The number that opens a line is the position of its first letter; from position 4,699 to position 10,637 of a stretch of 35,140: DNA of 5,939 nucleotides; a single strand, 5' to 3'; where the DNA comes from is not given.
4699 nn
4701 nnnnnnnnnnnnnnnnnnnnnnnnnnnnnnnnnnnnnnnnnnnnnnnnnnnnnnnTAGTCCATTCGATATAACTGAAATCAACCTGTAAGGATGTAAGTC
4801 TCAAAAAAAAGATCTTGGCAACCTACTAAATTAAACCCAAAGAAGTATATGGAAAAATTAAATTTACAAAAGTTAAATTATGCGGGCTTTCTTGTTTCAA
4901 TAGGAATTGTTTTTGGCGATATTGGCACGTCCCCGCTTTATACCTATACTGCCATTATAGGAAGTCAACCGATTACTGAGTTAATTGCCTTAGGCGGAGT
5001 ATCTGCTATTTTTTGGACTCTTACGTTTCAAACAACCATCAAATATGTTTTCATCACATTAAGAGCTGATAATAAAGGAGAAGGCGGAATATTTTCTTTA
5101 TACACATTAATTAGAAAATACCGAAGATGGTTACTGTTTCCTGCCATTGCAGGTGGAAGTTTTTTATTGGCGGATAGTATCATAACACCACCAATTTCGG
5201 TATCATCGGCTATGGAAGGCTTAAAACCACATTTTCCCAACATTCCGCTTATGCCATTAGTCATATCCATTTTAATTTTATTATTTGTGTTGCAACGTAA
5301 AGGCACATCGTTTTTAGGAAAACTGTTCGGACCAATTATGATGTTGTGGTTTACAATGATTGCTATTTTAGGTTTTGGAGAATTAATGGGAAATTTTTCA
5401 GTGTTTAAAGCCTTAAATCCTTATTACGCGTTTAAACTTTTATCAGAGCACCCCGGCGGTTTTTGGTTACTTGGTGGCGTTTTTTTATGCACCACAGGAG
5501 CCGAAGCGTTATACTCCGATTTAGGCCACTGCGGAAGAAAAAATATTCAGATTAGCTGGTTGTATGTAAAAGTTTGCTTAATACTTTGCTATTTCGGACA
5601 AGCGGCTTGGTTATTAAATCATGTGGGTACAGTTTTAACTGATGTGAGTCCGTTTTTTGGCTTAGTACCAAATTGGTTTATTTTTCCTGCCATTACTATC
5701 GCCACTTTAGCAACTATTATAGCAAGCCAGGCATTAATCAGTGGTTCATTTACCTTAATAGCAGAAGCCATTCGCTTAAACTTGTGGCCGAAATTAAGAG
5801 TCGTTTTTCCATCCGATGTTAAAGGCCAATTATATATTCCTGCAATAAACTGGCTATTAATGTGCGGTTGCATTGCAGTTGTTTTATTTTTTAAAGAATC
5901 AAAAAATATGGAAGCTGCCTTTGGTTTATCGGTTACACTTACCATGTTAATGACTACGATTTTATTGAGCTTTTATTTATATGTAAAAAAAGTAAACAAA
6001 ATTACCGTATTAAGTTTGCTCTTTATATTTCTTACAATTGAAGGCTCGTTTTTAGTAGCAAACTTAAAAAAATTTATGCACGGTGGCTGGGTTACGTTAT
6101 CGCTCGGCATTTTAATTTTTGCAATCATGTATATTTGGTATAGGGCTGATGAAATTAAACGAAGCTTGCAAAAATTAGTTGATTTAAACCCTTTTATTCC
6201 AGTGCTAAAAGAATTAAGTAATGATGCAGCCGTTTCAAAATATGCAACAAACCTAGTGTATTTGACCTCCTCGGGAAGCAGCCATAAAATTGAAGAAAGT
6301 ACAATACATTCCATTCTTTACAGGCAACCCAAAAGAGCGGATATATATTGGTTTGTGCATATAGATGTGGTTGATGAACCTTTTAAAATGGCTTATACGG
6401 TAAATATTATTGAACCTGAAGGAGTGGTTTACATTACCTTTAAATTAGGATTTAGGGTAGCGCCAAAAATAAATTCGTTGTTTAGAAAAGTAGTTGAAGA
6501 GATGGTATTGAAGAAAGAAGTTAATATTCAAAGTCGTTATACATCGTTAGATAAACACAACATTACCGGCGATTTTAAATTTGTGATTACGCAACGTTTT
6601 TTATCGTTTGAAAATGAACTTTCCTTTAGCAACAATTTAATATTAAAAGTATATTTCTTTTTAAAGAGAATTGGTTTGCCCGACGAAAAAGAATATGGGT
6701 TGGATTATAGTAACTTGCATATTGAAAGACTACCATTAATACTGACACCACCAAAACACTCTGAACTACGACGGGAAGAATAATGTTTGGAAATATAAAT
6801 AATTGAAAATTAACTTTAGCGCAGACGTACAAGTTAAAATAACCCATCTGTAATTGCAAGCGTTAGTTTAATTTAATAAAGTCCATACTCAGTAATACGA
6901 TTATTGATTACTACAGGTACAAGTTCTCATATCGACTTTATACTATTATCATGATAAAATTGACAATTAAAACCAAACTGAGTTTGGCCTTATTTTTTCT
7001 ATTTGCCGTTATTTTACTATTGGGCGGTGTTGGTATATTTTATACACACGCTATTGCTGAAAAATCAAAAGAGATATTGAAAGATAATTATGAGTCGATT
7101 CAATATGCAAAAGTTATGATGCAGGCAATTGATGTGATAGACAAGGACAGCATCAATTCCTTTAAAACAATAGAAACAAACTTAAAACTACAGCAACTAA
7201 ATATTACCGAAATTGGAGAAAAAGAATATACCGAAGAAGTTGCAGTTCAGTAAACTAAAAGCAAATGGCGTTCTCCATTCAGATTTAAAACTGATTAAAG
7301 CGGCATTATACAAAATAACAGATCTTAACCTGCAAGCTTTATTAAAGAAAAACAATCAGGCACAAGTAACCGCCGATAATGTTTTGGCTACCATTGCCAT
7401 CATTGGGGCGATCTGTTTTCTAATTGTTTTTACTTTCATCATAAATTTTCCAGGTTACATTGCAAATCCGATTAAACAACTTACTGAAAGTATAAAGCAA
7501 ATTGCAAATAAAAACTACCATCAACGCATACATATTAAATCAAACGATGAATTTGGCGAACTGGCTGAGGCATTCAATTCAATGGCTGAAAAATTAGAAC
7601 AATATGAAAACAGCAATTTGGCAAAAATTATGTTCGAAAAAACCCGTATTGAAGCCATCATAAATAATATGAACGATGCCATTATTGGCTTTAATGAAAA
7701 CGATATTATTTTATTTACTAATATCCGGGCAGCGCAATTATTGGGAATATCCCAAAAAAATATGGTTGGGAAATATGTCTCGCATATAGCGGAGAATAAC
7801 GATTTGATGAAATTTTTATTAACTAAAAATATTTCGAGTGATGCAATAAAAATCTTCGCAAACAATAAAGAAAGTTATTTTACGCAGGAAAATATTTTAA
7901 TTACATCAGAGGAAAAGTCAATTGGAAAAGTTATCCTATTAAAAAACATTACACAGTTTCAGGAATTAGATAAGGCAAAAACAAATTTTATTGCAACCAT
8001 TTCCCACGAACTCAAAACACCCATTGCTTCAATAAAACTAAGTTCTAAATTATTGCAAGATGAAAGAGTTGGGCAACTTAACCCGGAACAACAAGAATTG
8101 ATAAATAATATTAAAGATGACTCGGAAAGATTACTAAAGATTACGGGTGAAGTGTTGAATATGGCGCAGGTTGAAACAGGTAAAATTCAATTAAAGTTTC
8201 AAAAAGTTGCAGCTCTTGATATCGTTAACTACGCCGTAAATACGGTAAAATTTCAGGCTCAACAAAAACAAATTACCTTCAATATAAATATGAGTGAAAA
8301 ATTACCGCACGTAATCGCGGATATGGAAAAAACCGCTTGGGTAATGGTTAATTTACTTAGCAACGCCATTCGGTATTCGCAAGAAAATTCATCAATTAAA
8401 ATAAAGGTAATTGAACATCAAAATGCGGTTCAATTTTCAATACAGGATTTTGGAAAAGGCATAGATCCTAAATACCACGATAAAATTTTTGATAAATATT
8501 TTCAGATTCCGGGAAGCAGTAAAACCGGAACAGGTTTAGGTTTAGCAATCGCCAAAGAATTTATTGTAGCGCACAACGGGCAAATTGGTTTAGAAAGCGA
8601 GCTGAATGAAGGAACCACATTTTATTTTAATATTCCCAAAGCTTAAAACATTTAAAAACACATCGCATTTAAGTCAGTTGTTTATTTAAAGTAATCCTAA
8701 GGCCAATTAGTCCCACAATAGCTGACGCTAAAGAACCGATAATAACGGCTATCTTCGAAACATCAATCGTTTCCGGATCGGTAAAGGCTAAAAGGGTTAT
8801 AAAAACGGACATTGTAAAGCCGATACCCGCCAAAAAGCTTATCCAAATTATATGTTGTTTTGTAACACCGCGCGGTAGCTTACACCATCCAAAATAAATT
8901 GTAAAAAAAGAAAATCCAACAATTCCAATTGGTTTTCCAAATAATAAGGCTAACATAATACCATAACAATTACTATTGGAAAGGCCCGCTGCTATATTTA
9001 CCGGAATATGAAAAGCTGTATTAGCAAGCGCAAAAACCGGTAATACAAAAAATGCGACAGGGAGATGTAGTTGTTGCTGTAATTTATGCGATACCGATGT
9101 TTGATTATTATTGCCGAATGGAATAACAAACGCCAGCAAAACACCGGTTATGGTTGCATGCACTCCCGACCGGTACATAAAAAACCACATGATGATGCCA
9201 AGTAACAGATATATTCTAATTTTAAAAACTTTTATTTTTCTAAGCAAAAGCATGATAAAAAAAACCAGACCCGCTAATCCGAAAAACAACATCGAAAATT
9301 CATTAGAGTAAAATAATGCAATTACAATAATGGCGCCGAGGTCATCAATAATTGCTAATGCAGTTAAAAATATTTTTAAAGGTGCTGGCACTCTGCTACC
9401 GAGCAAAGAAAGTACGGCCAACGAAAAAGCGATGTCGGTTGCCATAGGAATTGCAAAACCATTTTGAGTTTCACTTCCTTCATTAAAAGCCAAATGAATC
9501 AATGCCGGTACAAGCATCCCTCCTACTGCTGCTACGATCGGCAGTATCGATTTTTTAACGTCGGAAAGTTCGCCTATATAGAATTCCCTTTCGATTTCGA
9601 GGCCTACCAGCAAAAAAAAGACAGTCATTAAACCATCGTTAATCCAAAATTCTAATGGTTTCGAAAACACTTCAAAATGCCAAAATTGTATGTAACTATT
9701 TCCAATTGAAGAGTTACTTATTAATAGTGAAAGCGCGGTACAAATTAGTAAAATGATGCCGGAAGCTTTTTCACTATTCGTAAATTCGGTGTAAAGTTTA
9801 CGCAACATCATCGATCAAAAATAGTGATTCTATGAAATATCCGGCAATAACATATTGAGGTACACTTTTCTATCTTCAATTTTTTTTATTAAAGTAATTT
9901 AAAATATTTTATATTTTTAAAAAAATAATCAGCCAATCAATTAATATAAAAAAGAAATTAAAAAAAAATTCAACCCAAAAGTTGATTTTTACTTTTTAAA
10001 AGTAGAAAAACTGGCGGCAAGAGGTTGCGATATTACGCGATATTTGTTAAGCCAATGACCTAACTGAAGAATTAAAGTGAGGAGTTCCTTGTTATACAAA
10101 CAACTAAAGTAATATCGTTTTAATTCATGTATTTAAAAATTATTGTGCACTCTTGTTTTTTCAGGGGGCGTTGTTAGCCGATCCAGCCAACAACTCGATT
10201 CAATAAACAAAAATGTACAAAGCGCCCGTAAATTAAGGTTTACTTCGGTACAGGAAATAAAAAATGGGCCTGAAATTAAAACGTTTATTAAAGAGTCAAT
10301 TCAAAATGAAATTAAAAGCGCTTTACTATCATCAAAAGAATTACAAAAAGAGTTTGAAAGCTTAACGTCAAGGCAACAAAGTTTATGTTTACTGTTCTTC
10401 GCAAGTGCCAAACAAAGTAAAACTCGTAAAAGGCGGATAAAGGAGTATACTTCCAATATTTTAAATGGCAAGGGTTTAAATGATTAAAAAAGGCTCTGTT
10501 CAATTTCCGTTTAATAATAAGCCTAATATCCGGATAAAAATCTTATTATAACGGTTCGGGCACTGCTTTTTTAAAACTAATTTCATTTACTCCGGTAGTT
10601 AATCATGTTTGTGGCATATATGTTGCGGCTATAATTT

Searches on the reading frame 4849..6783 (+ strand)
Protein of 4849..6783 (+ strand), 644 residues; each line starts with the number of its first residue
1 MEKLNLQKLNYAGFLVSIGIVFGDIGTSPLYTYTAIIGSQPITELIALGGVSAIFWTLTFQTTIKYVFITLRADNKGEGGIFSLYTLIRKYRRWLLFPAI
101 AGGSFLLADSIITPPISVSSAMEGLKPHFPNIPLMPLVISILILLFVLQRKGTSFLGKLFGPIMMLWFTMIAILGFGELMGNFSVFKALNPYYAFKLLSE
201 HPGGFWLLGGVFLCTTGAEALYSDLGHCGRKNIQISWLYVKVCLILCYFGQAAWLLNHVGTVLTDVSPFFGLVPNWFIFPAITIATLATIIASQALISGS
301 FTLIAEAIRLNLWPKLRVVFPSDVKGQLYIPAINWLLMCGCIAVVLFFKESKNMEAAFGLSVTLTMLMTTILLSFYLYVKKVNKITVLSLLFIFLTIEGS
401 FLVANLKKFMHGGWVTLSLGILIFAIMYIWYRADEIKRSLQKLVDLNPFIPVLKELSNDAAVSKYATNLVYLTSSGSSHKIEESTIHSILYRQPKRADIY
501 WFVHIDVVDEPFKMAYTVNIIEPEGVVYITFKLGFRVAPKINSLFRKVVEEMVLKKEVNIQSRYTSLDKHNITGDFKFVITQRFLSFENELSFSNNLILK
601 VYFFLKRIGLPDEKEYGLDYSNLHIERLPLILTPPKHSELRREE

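Call 10: search_protein_families(library=pfam, proteins=[window:4849-6783:+], max_evalue=0.1)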
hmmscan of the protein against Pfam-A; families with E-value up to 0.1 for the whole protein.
window:4849-6783:+ (644 aa): 2 families
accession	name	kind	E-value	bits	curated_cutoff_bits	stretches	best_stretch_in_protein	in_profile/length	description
PF02705.21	K_trans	-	2.7e-154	514.4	24.8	1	15-441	3-441/454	K+ potassium transporter integral membrane domain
PF22776.1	K_trans_C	-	2.2e-17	63.7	24.8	1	468-623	3-142/151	K+ potassium transporter C-terminal domain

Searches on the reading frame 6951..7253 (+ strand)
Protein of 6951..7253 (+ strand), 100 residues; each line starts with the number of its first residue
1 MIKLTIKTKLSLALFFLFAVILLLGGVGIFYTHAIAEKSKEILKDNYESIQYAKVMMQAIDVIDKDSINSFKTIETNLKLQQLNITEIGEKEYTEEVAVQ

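Call 10: search_protein_families(library=pfam, proteins=[window:6951-7253:+], max_evalue=0.1)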
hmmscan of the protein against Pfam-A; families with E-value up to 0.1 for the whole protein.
window:6951-7253:+ (100 aa): 3 families
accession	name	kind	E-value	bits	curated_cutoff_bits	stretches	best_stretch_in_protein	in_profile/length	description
PF12729.13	4HB_MCP_1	-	5.8e-07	29.7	27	1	3-73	1-71/181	Four helix bundle sensory module for signal transduction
PF02203.21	TarH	-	0.0048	17.3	25.2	1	3-48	4-50/177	Tar ligand binding domain homologue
PF12679.13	ABC2_membrane_2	-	0.018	14.8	27.2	1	10-67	189-246/283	ABC-2 family transporter protein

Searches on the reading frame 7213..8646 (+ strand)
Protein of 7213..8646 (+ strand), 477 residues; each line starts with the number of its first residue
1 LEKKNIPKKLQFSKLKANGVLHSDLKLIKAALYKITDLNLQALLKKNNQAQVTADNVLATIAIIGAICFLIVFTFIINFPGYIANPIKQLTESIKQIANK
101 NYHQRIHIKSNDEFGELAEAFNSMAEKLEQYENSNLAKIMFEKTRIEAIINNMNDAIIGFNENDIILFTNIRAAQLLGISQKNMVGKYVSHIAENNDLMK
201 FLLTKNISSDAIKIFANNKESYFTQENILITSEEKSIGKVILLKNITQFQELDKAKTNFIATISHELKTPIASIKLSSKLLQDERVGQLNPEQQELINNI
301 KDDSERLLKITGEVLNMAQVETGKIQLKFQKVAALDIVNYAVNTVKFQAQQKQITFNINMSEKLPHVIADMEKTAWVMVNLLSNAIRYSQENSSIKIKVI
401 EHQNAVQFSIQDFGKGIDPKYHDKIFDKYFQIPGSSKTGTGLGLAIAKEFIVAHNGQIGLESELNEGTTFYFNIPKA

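Call 10: search_protein_families(library=pfam, proteins=[window:7213-8646:+], max_evalue=0.1)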
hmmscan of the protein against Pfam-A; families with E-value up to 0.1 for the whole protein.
window:7213-8646:+ (477 aa): 12 families
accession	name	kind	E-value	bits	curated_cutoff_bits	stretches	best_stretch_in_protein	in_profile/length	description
PF02518.31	HATPase_c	-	9.7e-24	84.4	26.4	1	377-476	9-109/111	Histidine kinase-, DNA gyrase B-, and HSP90-like ATPase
PF00512.31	HisKA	-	6.2e-19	68.2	26.9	1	255-323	1-66/66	His Kinase A (phospho-acceptor) domain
PF00672.30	HAMP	-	2.4e-15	57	25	1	82-130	5-53/53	HAMP domain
PF00989.32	PAS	-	5.4e-08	33.3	22.6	1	145-192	2-49/113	PAS fold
PF22610.1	CovS-like_HAMP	-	0.00055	20.2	27.4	1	85-126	9-50/57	Histidine kinase, HAMP domain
PF13581.12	HATPase_c_2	-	0.002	18.5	27.4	1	381-450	39-108/127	Histidine kinase-like ATPase domain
PF18015.7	Acetyltransf_19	-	0.0035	18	23.8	1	169-237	26-93/113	Acetyltransferase (GNAT) domain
PF24820.1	Diguanyl_cycl_sensor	-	0.0046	17.3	28.1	1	149-188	1-40/109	Diguanylate cyclase-like sensor domain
PF13188.13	PAS_8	-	0.011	16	21.8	1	145-187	2-41/65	PAS domain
PF01594.21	AI-2E_transport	-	0.037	13.7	34.3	1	35-138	34-131/327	AI-2E family transporter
PF14705.12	Costars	-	0.064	13.8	24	0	85-128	4-43/76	Costars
PF12860.13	PAS_7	-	0.066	13.8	27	0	150-197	1-49/115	PAS fold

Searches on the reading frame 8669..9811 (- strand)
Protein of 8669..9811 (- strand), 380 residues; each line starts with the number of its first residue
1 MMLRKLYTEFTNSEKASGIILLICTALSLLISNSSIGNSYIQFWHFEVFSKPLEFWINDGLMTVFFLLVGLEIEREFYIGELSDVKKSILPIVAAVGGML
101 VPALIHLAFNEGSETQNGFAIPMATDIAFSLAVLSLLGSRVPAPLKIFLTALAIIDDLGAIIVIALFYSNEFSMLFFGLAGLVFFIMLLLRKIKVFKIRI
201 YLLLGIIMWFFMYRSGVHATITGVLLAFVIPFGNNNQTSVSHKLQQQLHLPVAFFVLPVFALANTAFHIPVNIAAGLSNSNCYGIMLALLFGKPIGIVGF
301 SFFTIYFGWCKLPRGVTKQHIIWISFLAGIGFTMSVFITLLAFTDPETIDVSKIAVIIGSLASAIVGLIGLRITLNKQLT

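Call 10: search_protein_families(library=pfam, proteins=[window:8669-9811:-], max_evalue=0.1)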
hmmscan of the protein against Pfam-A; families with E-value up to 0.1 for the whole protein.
window:8669-9811:- (380 aa): 2 families
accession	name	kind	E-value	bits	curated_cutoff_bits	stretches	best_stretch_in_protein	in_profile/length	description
PF06965.17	Na_H_antiport_1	-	5.2e-132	440.7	23.5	1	9-369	2-372/374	Na+/H+ antiporter 1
PF15841.10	TMEM239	-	0.0054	17.1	27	1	37-109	47-117/155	Transmembrane protein 239 family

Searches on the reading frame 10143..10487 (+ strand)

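Call 4: search_protein_families(library=pfam, proteins=[window:10143-10487:+], max_evalue=0.01)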
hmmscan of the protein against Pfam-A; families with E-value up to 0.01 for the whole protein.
window:10143-10487:+ (114 aa): 3 families
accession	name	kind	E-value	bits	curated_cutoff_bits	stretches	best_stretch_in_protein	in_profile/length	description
PF13376.11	OmdA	-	4.6e-10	39.8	25.6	1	55-109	6-60/60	Bacteriocin-protection, YdeI or OmpD-Associated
PF08818.16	DUF1801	-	0.0044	17.8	27.2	1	2-53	36-85/85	Domain of unknown function (DU1801)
PF04992.19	RNA_pol_Rpb1_6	-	0.0047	17.2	23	1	15-93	8-84/189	RNA polymerase Rpb1, domain 6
